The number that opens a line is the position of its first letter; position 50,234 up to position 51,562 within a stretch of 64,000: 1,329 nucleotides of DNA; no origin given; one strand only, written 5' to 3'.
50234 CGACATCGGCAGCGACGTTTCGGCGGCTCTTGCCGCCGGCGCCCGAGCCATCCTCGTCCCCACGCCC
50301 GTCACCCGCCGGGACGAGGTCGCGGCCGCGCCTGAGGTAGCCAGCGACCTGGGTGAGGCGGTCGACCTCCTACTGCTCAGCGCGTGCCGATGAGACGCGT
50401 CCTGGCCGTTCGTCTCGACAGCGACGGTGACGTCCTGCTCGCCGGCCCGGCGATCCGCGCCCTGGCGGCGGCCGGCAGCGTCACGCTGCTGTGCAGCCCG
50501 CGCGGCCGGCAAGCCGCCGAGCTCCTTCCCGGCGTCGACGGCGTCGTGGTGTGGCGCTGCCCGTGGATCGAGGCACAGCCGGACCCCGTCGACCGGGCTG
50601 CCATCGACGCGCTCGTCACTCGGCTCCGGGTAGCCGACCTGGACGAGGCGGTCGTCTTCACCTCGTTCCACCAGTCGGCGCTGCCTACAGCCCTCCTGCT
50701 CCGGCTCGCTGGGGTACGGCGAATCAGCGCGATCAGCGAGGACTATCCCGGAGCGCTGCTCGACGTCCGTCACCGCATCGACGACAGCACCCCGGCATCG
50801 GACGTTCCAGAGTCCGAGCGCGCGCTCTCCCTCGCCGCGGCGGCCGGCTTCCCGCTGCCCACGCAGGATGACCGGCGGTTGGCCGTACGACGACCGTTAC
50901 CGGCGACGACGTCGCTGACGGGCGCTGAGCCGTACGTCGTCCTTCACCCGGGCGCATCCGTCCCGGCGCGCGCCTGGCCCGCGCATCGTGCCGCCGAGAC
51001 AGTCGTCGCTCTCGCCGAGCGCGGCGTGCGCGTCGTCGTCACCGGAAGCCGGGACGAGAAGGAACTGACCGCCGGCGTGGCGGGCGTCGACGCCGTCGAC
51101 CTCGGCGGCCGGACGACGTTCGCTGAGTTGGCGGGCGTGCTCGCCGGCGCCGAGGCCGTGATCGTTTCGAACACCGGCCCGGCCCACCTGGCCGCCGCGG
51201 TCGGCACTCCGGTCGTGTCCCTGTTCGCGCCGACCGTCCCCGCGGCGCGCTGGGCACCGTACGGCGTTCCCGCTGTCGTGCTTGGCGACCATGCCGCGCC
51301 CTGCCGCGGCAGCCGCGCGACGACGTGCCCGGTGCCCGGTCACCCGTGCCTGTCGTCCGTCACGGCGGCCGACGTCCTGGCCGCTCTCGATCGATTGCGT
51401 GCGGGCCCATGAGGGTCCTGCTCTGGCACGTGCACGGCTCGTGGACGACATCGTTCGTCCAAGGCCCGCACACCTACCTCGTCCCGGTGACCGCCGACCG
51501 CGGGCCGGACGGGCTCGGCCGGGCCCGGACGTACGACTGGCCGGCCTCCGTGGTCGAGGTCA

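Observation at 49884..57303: Complete ADP-heptose pathway fused to a GT9/GT4 glycosyltransferase operon in a Gram-positive actinobacterium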

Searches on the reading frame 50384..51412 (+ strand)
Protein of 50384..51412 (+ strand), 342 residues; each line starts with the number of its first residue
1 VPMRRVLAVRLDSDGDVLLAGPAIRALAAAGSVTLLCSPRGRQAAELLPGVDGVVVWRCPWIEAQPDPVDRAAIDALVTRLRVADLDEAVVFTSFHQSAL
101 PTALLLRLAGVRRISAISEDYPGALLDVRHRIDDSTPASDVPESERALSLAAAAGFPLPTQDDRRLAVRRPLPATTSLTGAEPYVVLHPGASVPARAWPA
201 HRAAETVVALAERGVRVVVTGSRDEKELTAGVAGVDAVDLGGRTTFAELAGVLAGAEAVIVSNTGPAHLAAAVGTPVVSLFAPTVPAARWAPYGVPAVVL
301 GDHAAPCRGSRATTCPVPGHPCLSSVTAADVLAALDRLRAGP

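Call 3: search_protein_families(library=pfam, proteins=[window:50384-51412:+])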
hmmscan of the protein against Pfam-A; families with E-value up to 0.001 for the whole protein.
window:50384-51412:+ (342 aa): 1 family
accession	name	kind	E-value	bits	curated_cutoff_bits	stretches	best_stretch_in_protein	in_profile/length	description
PF01075.23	Glyco_transf_9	-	1.5e-29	103.5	22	1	97-315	20-241/247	Glycosyltransferase family 9 (heptosyltransferase)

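Call 4: search_protein_families(library=ncbifam, proteins=[window:50384-51412:+])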
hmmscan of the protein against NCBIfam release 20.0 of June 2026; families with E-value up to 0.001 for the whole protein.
window:50384-51412:+ (342 aa): 7 families
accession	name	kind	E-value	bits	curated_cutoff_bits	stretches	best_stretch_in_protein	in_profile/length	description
TIGR02193.1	heptsyl_trn_I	equivalog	1.6e-19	70.3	185.3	1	5-300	1-299/320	lipopolysaccharide heptosyltransferase I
TIGR02201.1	heptsyl_trn_III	equivalog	3.8e-19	68.9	170.2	1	5-297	1-301/344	putative lipopolysaccharide heptosyltransferase III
TIGR02195.1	heptsyl_trn_II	equivalog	2.6e-18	66.3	134.6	1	78-338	72-337/339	lipopolysaccharide heptosyltransferase II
NF007742.0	PRK10422.1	equivalog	1e-16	60.7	467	1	181-338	182-342/352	lipopolysaccharide core heptosyltransferase RfaQ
NF008204.0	PRK10964.1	equivalog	5.4e-13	48.8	437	1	117-287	119-285/322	lipopolysaccharide heptosyltransferase RfaC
NF008162.0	PRK10916.1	equivalog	7.3e-10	38.5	569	1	175-287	173-293/348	ADP-heptose--LPS heptosyltransferase RfaF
TIGR04414.1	hepto_Aah_TibC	equivalog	3.7e-05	22.9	200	1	179-290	201-315/374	autotransporter strand-loop-strand O-heptosyltransferase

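Call 12: find_encoding_contigs(protein=window:50384-51412:+, flank=10000, max_places=6)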
Protein window:50384-51412:+ (342 aa): no gene with exactly this product is on record in the collection.

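Call 13: find_homologous_proteins(query=window:50384-51412:+, max_evalue=1e-10)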
Query window:50384-51412:+ (342 aa): 8000 proteins with E <= 1e-10 among 8000 candidates; the best 120 are listed.
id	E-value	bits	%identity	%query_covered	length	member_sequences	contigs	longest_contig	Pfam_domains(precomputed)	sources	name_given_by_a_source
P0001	1.0e-193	661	92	99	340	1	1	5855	PF01075.24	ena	-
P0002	1.1e-193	661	92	99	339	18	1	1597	PF01075.24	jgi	jgi:ADP-heptose:LPS heptosyltransferase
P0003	5.3e-190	649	91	99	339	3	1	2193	PF01075.24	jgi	jgi:ADP-heptose:LPS heptosyltransferase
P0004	1.4e-179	615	87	98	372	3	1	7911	PF01075.24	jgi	jgi:ADP-heptose:LPS heptosyltransferase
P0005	4.7e-174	597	84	98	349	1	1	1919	PF01075.24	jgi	jgi:ADP-heptose:LPS heptosyltransferase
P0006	7.7e-172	589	82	98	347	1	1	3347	PF01075.24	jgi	jgi:ADP-heptose:LPS heptosyltransferase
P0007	8.2e-169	579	82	94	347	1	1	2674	PF01075.24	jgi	jgi:ADP-heptose:LPS heptosyltransferase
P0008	2.1e-136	473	70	98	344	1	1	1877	PF01075.24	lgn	-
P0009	6.0e-135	468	70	99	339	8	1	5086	PF01075.24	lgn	-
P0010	1.3e-134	467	68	98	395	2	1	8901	PF01075.24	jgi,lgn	jgi:ADP-heptose:LPS heptosyltransferase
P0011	8.8e-134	464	71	99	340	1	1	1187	PF01075.24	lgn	-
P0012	9.9e-134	464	70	98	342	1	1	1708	PF01075.24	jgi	-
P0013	1.9e-133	463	69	94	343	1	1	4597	PF01075.24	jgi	jgi:ADP-heptose:LPS heptosyltransferase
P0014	2.7e-133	463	70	98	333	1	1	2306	PF01075.24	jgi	jgi:ADP-heptose:LPS heptosyltransferase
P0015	4.2e-133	462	69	99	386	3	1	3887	PF01075.24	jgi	-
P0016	1.3e-132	460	70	98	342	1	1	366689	PF01075.24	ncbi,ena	-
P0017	1.8e-132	460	68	98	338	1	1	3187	PF01075.24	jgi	jgi:ADP-heptose:LPS heptosyltransferase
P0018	1.8e-132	460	69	98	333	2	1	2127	PF01075.24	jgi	jgi:ADP-heptose:LPS heptosyltransferase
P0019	1.9e-132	460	71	97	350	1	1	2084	PF01075.24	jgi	jgi:ADP-heptose:LPS heptosyltransferase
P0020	4.3e-132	459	69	97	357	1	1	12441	PF01075.24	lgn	-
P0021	4.8e-132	458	68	99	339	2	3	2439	PF01075.24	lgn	-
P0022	5.1e-132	458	67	99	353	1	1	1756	PF01075.24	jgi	jgi:ADP-heptose:LPS heptosyltransferase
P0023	5.9e-132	458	68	99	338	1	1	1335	PF01075.24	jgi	jgi:ADP-heptose:LPS heptosyltransferase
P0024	8.0e-132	458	68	99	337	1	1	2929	PF01075.24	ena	-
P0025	1.7e-131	457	70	99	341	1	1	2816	PF01075.24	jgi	jgi:ADP-heptose:LPS heptosyltransferase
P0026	1.9e-131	456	70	95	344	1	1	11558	PF01075.24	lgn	-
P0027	3.1e-131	456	68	98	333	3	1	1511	PF01075.24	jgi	-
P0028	4.4e-131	455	67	99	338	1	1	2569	PF01075.24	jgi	jgi:ADP-heptose:LPS heptosyltransferase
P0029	4.8e-131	455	69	98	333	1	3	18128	PF01075.24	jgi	jgi:ADP-heptose:LPS heptosyltransferase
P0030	8.9e-131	454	68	99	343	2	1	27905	PF01075.24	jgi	jgi:ADP-heptose:LPS heptosyltransferase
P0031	9.4e-131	454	68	100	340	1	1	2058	PF01075.24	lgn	-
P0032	1.1e-130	454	68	98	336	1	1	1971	PF01075.24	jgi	jgi:ADP-heptose:LPS heptosyltransferase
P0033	1.5e-130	454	71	96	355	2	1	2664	PF01075.24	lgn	-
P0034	1.6e-130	453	68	97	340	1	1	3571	PF01075.24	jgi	jgi:ADP-heptose:LPS heptosyltransferase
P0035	1.6e-130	453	70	98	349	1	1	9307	PF01075.24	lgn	-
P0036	2.7e-130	453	69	99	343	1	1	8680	PF01075.24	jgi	jgi:ADP-heptose:LPS heptosyltransferase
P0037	3.5e-130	452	68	98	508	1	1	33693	PF13419.13,PF13344.13,PF00702.33,PF13242.13,PF01075.24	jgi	jgi:HAD superfamily hydrolase (TIGR01662 family)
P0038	4.0e-130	452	70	98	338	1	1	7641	PF01075.24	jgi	jgi:ADP-heptose:LPS heptosyltransferase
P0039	5.0e-130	452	70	95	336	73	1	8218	PF01075.24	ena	-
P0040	5.7e-130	452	67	99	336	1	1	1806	PF01075.24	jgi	jgi:ADP-heptose:LPS heptosyltransferase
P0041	6.0e-130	452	70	98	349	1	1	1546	PF01075.24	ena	-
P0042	9.0e-130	451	68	94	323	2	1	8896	PF01075.24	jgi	jgi:ADP-heptose:LPS heptosyltransferase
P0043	1.3e-129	451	69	97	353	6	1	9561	PF01075.24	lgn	-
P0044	1.3e-129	450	69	98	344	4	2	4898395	PF01075.24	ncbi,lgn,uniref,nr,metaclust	ncbi:glycosyl transferase [Carbonactinospora thermoautotrophica]|uniref:Glycosyl transferase n=1 Tax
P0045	1.3e-129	450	68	98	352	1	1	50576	PF01075.24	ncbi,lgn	-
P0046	1.3e-129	450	69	98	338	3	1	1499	PF01075.24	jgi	jgi:ADP-heptose:LPS heptosyltransferase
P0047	1.4e-129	450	68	99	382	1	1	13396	PF01075.24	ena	-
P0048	1.9e-129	450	68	98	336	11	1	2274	PF01075.24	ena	-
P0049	2.0e-129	450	67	99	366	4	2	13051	PF01075.24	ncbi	-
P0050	2.7e-129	449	67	99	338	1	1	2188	PF01075.24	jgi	jgi:ADP-heptose:LPS heptosyltransferase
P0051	2.7e-129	449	69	99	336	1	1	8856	PF01075.24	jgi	jgi:ADP-heptose:LPS heptosyltransferase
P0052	3.2e-129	449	69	98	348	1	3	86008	PF01075.24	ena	-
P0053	3.5e-129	449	68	94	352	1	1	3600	PF01075.24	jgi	-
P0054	3.7e-129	449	69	95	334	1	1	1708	PF01075.24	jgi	jgi:ADP-heptose:LPS heptosyltransferase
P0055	3.9e-129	449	69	98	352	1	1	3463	PF01075.24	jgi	jgi:ADP-heptose:LPS heptosyltransferase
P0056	4.8e-129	449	66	99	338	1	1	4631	PF01075.24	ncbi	ncbi:MAG: glycosyltransferase family 9 protein [Mycobacteriales bacterium]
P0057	4.9e-129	449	68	99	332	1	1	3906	PF01075.24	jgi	jgi:ADP-heptose:LPS heptosyltransferase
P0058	5.3e-129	448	69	98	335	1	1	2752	PF01075.24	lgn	-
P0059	5.5e-129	448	68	98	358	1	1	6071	PF01075.24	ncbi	-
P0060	6.5e-129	448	68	94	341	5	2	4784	PF01075.24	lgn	-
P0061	7.2e-129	448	69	99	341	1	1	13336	PF01075.24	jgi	-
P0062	8.1e-129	448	67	99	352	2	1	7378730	PF01075.24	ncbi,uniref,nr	ncbi:glycosyltransferase family 9 protein [Thermomonospora cellulosilytica]|uniref:ADP-heptose:LPS h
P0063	8.9e-129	448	68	97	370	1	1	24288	PF01075.24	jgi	jgi:ADP-heptose:LPS heptosyltransferase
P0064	1.0e-128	448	68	98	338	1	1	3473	PF01075.24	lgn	-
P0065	1.1e-128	447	67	99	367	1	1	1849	PF01075.24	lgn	-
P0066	1.1e-128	447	68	97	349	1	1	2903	PF01075.24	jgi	jgi:ADP-heptose:LPS heptosyltransferase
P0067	1.3e-128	447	68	98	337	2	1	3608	PF01075.24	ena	-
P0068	1.5e-128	447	67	98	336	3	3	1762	PF01075.24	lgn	-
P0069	1.5e-128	447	69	98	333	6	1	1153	PF01075.24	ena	-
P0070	1.9e-128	447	68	97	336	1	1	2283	PF01075.24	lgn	-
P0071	2.2e-128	446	68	94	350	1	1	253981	PF01075.24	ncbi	-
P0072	2.2e-128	446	68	99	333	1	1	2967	PF01075.24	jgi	jgi:ADP-heptose:LPS heptosyltransferase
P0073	2.5e-128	446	68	99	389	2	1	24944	PF01075.24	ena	-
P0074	2.6e-128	446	69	98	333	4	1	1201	PF01075.24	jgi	jgi:ADP-heptose:LPS heptosyltransferase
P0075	2.7e-128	446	70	94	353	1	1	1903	PF01075.24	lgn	-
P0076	3.0e-128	446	67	98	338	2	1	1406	PF01075.24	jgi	jgi:ADP-heptose:LPS heptosyltransferase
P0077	3.9e-128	446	69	98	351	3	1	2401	PF01075.24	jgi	jgi:ADP-heptose:LPS heptosyltransferase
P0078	4.0e-128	446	66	99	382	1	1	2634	PF01075.24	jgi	jgi:ADP-heptose:LPS heptosyltransferase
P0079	4.2e-128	445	64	99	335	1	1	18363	PF01075.24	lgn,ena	-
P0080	4.7e-128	445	68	98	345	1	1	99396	PF01075.24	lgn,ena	-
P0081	4.8e-128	445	69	96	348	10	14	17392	PF01075.24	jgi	jgi:ADP-heptose:LPS heptosyltransferase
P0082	5.0e-128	445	68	99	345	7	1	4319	PF01075.24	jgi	jgi:ADP-heptose:LPS heptosyltransferase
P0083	5.0e-128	445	69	97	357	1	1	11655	PF01075.24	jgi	jgi:ADP-heptose:LPS heptosyltransferase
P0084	5.1e-128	445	67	99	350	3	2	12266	PF01075.24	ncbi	-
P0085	6.0e-128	445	69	98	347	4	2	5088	PF01075.24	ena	-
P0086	6.6e-128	445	68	98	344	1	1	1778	PF01075.24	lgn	-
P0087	6.8e-128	445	67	98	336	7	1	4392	PF01075.24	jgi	jgi:ADP-heptose:LPS heptosyltransferase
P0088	6.9e-128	445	67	97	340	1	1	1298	PF01075.24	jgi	jgi:ADP-heptose:LPS heptosyltransferase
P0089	7.1e-128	445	65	99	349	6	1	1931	PF01075.24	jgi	jgi:ADP-heptose:LPS heptosyltransferase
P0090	7.2e-128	445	68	97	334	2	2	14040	PF01075.24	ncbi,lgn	-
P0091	7.3e-128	445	69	98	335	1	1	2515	PF01075.24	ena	-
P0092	7.4e-128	445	68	98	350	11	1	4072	PF01075.24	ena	-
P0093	7.9e-128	445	67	98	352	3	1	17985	PF01075.24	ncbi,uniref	ncbi:glycosyltransferase family 9 protein [Actinoallomurus sp. NPDC052274]|uniref:glycosyltransferas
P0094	8.0e-128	445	69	95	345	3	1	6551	PF01075.24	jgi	jgi:ADP-heptose:LPS heptosyltransferase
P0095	8.6e-128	444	68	99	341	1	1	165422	PF01075.24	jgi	jgi:ADP-heptose:LPS heptosyltransferase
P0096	8.7e-128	444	66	98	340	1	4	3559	PF01075.24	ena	-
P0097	1.0e-127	444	67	100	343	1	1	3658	PF01075.24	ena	-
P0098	1.2e-127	444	68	98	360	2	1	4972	PF01075.24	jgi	jgi:ADP-heptose:LPS heptosyltransferase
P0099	1.5e-127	444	66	98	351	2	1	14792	PF01075.24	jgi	jgi:ADP-heptose:LPS heptosyltransferase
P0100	1.5e-127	444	69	98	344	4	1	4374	PF01075.24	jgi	jgi:ADP-heptose:LPS heptosyltransferase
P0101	1.5e-127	444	67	98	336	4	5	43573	PF01075.24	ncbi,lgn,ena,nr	ncbi:MAG TPA: glycosyltransferase family 9 protein [Jiangellales bacterium]|nr:glycosyltransferase f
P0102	1.6e-127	444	69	99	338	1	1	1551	PF01075.24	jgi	jgi:ADP-heptose:LPS heptosyltransferase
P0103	1.6e-127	444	68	98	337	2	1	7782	PF01075.24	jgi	-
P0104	1.6e-127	444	67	99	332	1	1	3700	PF01075.24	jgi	jgi:ADP-heptose:LPS heptosyltransferase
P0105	1.8e-127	443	66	99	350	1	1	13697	PF01075.24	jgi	jgi:ADP-heptose:LPS heptosyltransferase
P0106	1.9e-127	443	69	98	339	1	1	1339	PF01075.24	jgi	jgi:ADP-heptose:LPS heptosyltransferase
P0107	1.9e-127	443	69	95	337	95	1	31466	PF01075.24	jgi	jgi:ADP-heptose:LPS heptosyltransferase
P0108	2.2e-127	443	67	98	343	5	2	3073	PF01075.24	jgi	jgi:ADP-heptose:LPS heptosyltransferase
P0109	2.2e-127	443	66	97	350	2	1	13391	PF01075.24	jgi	jgi:ADP-heptose:LPS heptosyltransferase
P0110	2.4e-127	443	68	98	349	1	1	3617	PF01075.24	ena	-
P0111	2.4e-127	443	69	98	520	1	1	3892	PF13419.13,PF13344.13,PF00702.33,PF13242.13,PF01075.24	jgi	jgi:histidinol-phosphate phosphatase family protein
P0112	2.4e-127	443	61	98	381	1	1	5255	PF01075.24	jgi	jgi:ADP-heptose:LPS heptosyltransferase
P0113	3.1e-127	443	67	98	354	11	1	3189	PF01075.24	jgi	jgi:ADP-heptose:LPS heptosyltransferase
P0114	3.7e-127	442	67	98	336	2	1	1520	PF01075.24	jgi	jgi:ADP-heptose:LPS heptosyltransferase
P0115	3.7e-127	442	70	94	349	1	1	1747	PF01075.24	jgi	jgi:ADP-heptose:LPS heptosyltransferase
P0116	4.7e-127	442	66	99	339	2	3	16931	PF01075.24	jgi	jgi:ADP-heptose:LPS heptosyltransferase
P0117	4.9e-127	442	67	99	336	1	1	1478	PF01075.24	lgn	-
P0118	5.5e-127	442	68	98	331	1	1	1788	PF01075.24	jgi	jgi:ADP-heptose:LPS heptosyltransferase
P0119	5.5e-127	442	66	99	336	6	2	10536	PF01075.24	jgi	jgi:ADP-heptose:LPS heptosyltransferase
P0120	6.2e-127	442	69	98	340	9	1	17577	PF01075.24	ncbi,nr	ncbi:MAG: hypothetical protein QOE19_2539 [Actinomycetota bacterium]|nr:hypothetical protein [Actino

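Call 16: find_encoding_contigs(protein=P0062, flank=10000, max_places=2)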
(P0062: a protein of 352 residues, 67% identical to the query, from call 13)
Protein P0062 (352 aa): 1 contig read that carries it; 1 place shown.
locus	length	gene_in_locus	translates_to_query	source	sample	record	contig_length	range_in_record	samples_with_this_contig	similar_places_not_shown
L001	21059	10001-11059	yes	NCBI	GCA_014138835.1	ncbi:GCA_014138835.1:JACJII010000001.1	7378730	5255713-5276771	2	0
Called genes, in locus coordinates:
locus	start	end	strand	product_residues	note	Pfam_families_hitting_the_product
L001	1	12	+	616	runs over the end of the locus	PF00501:AMP-binding, PF23562:AMP-binding_C_3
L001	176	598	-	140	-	PF05305:DUF732 (weak)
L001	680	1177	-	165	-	PF00149:Metallophos (weak), PF12850:Metallophos_2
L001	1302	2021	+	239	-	PF00027:cNMP_binding, PF13545:HTH_Crp_2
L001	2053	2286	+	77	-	PF13833:EF-hand_8 (faint), PF00036:EF-hand_1, PF13405:EF-hand_6, PF13499:EF-hand_7, PF13202:EF-hand_5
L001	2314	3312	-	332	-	PF04321:RmlD_sub_bind, PF01073:3Beta_HSD, PF01370:Epimerase, PF02719:Polysacc_synt_2 (faint), PF07993:NAD_binding_4 (faint), PF16363:GDP_Man_Dehyd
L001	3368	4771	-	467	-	PF00294:PfkB, PF08543:Phos_pyr_kin (faint), PF01467:CTP_transf_like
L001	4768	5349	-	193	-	PF13580:SIS_2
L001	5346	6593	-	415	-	PF08323:Glyco_transf_5 (faint), PF13439:Glyco_transf_4, PF13477:Glyco_trans_4_2 (weak), PF13579:Glyco_trans_4_4, PF20706:GT4-conflict, PF00534:Glycos_transf_1, PF13692:Glyco_trans_1_4, PF13524:Glyco_trans_1_2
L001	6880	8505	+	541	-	PF02543:Carbam_trans_N, PF16861:Carbam_trans_C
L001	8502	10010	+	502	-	PF00535:Glycos_transf_2, PF13632:Glyco_trans_2_3 (faint), PF00702:Hydrolase, PF13242:Hydrolase_like, PF13419:HAD_2 (weak)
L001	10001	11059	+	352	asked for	PF01075:Glyco_transf_9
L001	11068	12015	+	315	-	PF13524:Glyco_trans_1_2 (weak), PF00534:Glycos_transf_1, PF13692:Glyco_trans_1_4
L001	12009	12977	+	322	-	PF01075:Glyco_transf_9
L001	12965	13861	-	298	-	PF00535:Glycos_transf_2, PF13641:Glyco_tranf_2_3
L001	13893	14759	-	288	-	PF00535:Glycos_transf_2, PF13641:Glyco_tranf_2_3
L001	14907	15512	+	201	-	PF03358:FMN_red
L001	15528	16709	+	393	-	PF08240:ADH_N, PF00107:ADH_zinc_N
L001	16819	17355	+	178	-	PF00582:Usp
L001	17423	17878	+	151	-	PF18914:DUF5666 (weak)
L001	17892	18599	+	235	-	PF00072:Response_reg, PF00486:Trans_reg_C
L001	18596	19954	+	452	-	PF00672:HAMP, PF00512:HisKA, PF13581:HATPase_c_2 (weak), PF02518:HATPase_c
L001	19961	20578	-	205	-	PF14230:DUF4333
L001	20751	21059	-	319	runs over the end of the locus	PF14417:MEDS, PF13581:HATPase_c_2 (weak)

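Call 24: search_protein_families(library=ncbifam, proteins=[L001:2314-3312:-], max_evalue=0.00001)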
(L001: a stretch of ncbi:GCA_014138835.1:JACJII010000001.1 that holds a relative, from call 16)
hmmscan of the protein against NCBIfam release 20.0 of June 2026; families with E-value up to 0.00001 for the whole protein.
L001:2314-3312:- (332 aa): 22 families
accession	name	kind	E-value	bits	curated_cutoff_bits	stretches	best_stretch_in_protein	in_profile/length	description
TIGR01181.1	dTDP_gluc_dehyt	equivalog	5.4e-38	130.9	365.1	1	13-317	2-313/321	dTDP-glucose 4,6-dehydratase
TIGR04180.1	EDH_00030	hypoth_equivalog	5.8e-32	110.9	475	1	14-301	2-295/297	NAD-dependent 4,6-dehydratase LegB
TIGR01179.1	galE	equivalog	3.8e-27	95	262.3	1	14-308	3-317/332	UDP-glucose 4-epimerase GalE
NF007582.0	PRK10217.1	equivalog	1.8e-25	89.8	698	1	10-318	1-334/355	dTDP-glucose 4,6-dehydratase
NF011728.1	PRK15181.1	equivalog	8e-23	81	760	1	11-316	16-338/348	Vi polysaccharide biosynthesis UDP-N-acetylglucosaminuronic acid C-4 epimerase TviC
NF008872.0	PRK11908.1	equivalog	7.1e-22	77.9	294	1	12-316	3-336/349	bifunctional UDP-4-keto-pentose/UDP-xylose synthase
NF007490.0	PRK10084.1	subfamily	3.3e-19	69.1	649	1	13-317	3-336/361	dTDP-glucose 4,6-dehydratase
NF005998.1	PRK08125.1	equivalog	3.3e-19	68.7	777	1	5-263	310-582/649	bifunctional UDP-4-amino-4-deoxy-L-arabinose formyltransferase/UDP-glucuronic acid oxidase ArnA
TIGR02197.1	heptose_epim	equivalog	7.1e-16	58.2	274.6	1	14-280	2-274/316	ADP-glyceromanno-heptose 6-epimerase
NF007956.0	PRK10675.1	subfamily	5.4e-12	45.5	394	1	13-298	3-312/338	UDP-glucose 4-epimerase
NF047922.1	GDPFucSynFcl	equivalog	9.2e-12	45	500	1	127-317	106-303/308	GDP-L-fucose synthase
TIGR01472.1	gmd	equivalog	8.8e-11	41.6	415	1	95-188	96-188/342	GDP-mannose 4,6-dehydratase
TIGR02622.1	CDP_4_6_dhtase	equivalog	1.9e-10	40.4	278.45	1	11-317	5-332/352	CDP-glucose 4,6-dehydratase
NF042422.1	oxyalk_red_OleD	equivalog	3.3e-10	39.8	580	1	13-232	3-210/329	2-alkyl-3-oxoalkanoate reductase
NF008360.0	PRK11150.1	equivalog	1.2e-07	31.3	452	1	14-278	3-265/310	ADP-glyceromanno-heptose 6-epimerase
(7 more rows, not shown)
